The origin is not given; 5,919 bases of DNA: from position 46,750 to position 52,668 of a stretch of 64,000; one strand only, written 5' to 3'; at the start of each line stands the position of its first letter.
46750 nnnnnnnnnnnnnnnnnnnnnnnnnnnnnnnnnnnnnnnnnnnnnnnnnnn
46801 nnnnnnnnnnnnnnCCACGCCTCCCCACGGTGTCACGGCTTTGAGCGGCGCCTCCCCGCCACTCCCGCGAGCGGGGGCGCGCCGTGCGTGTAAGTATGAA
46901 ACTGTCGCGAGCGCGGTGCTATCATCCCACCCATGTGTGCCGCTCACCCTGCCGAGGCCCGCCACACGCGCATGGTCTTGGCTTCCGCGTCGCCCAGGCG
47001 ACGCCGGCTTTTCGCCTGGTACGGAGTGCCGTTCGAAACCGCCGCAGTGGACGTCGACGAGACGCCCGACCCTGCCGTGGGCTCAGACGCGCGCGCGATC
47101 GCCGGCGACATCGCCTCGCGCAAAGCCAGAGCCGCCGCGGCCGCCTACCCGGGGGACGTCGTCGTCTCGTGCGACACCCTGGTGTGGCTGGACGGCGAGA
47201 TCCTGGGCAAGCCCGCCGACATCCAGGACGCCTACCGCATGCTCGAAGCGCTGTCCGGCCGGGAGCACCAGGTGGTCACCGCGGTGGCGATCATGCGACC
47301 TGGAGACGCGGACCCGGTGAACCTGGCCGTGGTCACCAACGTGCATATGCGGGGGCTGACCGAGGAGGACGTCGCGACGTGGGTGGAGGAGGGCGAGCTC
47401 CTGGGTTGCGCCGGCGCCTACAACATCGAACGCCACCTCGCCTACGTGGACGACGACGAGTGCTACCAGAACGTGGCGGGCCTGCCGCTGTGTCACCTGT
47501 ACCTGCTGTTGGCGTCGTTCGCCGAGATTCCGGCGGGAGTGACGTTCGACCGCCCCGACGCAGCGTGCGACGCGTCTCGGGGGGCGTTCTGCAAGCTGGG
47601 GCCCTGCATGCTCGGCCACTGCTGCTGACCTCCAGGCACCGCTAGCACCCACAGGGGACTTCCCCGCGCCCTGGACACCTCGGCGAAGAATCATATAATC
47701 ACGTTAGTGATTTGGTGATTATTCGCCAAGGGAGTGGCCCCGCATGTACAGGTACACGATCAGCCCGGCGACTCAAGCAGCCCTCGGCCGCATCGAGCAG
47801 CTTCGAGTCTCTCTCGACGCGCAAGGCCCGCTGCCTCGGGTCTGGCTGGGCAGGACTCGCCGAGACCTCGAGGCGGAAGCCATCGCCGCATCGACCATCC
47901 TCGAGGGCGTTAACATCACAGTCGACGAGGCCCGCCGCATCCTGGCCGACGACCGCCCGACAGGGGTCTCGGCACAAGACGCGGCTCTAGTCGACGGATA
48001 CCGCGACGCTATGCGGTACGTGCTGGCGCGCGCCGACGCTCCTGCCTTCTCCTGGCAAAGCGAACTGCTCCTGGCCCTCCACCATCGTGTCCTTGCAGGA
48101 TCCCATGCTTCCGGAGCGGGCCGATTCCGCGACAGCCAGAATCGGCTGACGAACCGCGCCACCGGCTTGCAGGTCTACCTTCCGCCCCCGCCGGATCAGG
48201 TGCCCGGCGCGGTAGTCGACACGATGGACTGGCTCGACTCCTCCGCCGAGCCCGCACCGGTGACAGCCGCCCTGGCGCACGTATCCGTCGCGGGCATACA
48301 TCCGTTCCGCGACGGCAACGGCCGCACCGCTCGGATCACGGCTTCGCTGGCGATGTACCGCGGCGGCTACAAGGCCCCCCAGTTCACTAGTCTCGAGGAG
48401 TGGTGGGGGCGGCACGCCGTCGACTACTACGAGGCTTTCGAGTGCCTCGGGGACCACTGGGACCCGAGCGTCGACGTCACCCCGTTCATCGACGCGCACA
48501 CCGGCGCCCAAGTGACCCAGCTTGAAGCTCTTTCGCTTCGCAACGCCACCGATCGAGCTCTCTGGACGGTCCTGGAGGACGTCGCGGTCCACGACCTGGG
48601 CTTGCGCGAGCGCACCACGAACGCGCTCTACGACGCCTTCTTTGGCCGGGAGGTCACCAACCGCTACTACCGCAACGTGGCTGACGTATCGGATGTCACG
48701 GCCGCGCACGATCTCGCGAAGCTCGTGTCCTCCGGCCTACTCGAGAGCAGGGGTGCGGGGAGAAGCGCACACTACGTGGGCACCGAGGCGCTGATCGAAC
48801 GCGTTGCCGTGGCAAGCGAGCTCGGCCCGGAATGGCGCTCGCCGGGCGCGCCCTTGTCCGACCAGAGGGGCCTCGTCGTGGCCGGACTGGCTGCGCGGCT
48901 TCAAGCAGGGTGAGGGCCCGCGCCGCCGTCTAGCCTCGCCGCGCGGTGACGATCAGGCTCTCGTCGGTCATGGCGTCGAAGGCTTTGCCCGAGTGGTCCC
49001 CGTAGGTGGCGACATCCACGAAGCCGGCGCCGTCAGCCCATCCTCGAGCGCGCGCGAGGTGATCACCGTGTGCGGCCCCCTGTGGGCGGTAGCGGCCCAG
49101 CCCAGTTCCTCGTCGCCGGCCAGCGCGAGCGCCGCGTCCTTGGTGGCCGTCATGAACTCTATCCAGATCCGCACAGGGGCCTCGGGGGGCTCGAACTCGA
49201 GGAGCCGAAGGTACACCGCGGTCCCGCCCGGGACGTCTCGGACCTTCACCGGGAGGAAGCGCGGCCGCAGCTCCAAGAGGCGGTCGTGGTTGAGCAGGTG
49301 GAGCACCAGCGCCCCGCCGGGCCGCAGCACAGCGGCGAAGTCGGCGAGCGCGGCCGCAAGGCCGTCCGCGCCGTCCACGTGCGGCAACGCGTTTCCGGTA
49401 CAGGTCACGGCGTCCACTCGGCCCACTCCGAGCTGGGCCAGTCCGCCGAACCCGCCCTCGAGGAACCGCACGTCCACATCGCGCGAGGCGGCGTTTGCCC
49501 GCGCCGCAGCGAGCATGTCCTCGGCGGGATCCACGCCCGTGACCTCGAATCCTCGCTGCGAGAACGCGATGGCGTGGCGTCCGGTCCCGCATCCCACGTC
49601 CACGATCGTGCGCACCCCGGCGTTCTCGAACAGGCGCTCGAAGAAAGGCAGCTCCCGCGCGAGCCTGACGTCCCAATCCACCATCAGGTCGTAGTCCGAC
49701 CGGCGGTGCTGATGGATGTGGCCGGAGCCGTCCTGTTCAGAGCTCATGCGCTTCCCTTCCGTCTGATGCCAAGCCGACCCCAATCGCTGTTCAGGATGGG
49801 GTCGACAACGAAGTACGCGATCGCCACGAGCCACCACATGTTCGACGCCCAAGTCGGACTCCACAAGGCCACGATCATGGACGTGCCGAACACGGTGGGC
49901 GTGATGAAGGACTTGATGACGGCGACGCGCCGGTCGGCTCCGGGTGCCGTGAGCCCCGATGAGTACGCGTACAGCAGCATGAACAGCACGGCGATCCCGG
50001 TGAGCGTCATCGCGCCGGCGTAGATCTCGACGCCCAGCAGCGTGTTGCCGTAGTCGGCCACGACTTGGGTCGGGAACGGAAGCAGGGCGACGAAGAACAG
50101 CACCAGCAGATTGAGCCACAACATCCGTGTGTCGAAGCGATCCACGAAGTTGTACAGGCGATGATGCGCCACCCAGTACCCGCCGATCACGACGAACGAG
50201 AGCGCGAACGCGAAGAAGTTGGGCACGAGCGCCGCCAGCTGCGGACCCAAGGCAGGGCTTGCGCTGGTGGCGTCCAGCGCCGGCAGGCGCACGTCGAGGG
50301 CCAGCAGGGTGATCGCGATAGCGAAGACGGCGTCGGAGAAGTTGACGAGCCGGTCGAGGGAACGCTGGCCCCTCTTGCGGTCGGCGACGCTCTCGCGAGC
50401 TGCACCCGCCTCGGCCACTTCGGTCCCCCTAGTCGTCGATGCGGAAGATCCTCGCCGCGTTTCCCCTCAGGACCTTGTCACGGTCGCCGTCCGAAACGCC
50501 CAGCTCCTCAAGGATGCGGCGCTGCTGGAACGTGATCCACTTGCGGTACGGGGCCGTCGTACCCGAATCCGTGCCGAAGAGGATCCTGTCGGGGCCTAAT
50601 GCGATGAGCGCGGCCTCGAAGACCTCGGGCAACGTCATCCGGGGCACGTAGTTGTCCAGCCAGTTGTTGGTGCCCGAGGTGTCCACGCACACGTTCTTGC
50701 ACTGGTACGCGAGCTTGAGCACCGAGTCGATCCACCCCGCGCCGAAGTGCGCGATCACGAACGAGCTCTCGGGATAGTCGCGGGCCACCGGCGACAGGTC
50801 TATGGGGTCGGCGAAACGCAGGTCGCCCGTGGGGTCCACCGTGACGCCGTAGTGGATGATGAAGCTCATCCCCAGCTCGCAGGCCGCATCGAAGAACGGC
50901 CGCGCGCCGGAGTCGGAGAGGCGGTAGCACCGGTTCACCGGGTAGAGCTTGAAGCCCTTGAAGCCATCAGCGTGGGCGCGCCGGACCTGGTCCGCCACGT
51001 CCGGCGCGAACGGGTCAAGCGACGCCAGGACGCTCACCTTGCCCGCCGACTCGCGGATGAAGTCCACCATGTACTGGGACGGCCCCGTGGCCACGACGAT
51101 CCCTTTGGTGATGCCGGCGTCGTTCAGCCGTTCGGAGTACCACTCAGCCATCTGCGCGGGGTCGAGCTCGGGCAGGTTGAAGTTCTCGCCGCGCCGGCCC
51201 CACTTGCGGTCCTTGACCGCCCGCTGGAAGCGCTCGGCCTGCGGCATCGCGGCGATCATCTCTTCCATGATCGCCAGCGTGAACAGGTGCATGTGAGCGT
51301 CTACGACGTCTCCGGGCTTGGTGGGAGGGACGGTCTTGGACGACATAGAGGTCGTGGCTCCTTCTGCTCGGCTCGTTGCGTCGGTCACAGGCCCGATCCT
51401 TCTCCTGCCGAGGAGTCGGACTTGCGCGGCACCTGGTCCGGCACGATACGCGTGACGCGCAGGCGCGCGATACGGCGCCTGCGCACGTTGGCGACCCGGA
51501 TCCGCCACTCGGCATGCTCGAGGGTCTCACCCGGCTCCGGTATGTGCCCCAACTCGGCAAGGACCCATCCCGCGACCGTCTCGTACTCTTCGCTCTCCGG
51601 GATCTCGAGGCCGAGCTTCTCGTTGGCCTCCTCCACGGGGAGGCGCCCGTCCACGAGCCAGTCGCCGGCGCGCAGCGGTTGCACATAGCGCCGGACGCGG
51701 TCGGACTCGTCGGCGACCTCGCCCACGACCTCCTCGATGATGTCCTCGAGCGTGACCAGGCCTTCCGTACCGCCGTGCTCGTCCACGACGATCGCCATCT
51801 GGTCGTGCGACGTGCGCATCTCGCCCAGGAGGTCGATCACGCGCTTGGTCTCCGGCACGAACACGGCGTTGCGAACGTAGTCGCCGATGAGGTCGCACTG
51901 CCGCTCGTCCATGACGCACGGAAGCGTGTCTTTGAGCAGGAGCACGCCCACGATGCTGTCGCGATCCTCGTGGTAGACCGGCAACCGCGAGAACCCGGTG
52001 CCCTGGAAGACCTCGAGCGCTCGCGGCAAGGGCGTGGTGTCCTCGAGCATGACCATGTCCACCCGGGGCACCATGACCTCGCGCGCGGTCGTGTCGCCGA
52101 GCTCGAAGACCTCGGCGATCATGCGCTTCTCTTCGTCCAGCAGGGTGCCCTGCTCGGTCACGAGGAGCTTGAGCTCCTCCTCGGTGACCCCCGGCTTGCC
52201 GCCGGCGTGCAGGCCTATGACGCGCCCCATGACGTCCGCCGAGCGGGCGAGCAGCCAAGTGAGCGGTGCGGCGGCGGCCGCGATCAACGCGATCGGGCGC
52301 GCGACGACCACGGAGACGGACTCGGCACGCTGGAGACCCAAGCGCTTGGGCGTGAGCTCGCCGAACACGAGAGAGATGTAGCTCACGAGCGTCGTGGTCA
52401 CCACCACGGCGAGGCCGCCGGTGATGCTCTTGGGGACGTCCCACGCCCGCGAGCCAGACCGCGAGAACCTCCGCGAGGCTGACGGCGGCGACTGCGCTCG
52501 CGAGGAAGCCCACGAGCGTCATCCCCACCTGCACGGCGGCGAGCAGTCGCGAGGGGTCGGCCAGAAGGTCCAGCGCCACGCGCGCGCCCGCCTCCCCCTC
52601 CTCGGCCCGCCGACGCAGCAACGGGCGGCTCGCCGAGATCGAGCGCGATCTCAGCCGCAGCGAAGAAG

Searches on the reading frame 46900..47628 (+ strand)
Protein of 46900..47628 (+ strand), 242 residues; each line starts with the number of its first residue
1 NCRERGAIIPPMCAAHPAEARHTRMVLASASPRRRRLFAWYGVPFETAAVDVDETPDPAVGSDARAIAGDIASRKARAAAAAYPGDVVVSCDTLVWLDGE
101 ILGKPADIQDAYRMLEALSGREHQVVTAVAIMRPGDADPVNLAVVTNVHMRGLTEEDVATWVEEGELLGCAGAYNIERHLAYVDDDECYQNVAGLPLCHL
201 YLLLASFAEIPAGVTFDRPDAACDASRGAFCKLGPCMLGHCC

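Call 30: search_protein_families(library=pfam, proteins=[window:46900-47628:+], max_evalue=0.001)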
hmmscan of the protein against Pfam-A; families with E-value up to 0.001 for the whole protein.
window:46900-47628:+ (242 aa): 1 family
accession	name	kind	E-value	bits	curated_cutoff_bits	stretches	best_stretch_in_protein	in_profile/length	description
PF02545.19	Maf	-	1.2e-46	159.2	27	1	24-206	1-186/187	Maf-like protein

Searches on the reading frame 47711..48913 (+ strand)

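Call 30: search_protein_families(library=pfam, proteins=[window:47711-48913:+], max_evalue=0.001)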
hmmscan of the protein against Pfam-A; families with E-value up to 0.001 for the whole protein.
window:47711-48913:+ (400 aa): 1 family
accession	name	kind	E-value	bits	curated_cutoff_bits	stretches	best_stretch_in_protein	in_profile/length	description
PF02661.23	Fic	-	6e-18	65.9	24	1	117-213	4-91/93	Fic/DOC family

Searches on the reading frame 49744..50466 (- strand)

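Call 30: search_protein_families(library=pfam, proteins=[window:49744-50466:-], max_evalue=0.001)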
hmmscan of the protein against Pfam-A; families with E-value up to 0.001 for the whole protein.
window:49744-50466:- (240 aa): 1 family
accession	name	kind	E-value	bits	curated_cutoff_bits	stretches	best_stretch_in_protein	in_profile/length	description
PF06736.16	TMEM175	-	2.1e-27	95.9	25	1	39-130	1-88/88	Endosomal/lysosomal potassium channel TMEM175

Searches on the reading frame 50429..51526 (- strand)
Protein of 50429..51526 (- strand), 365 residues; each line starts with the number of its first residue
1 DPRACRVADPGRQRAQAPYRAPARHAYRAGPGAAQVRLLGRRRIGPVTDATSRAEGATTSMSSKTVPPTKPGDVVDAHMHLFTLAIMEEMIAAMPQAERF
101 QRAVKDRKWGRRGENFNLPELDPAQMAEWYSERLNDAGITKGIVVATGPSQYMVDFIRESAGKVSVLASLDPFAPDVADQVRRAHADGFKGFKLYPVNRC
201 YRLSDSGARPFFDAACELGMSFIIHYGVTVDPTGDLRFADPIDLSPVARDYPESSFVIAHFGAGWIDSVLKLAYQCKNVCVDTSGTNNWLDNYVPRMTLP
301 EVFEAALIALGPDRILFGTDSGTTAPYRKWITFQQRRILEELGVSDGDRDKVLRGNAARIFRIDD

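Call 30: search_protein_families(library=pfam, proteins=[window:50429-51526:-], max_evalue=0.001)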
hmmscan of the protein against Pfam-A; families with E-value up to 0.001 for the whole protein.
window:50429-51526:- (365 aa): 1 family
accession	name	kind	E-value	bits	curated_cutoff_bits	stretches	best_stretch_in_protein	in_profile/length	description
PF04909.20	Amidohydro_2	-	1.4e-36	127.2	26.4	1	75-363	1-289/289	Amidohydrolase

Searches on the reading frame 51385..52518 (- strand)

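Call 30: search_protein_families(library=pfam, proteins=[window:51385-52518:-], max_evalue=0.001)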
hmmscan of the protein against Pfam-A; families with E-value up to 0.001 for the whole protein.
window:51385-52518:- (377 aa): 3 families
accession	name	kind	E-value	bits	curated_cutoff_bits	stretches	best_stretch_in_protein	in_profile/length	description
PF03471.22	CorC_HlyC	-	1.1e-24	86.7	27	1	284-357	5-79/81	Transporter associated domain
PF01595.25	CNNM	-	2.6e-20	73.3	28.4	1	34-123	82-171/181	Cyclin M transmembrane N-terminal domain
PF00571.33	CBS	-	5.3e-14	52.7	24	2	212-265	2-56/57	CBS domain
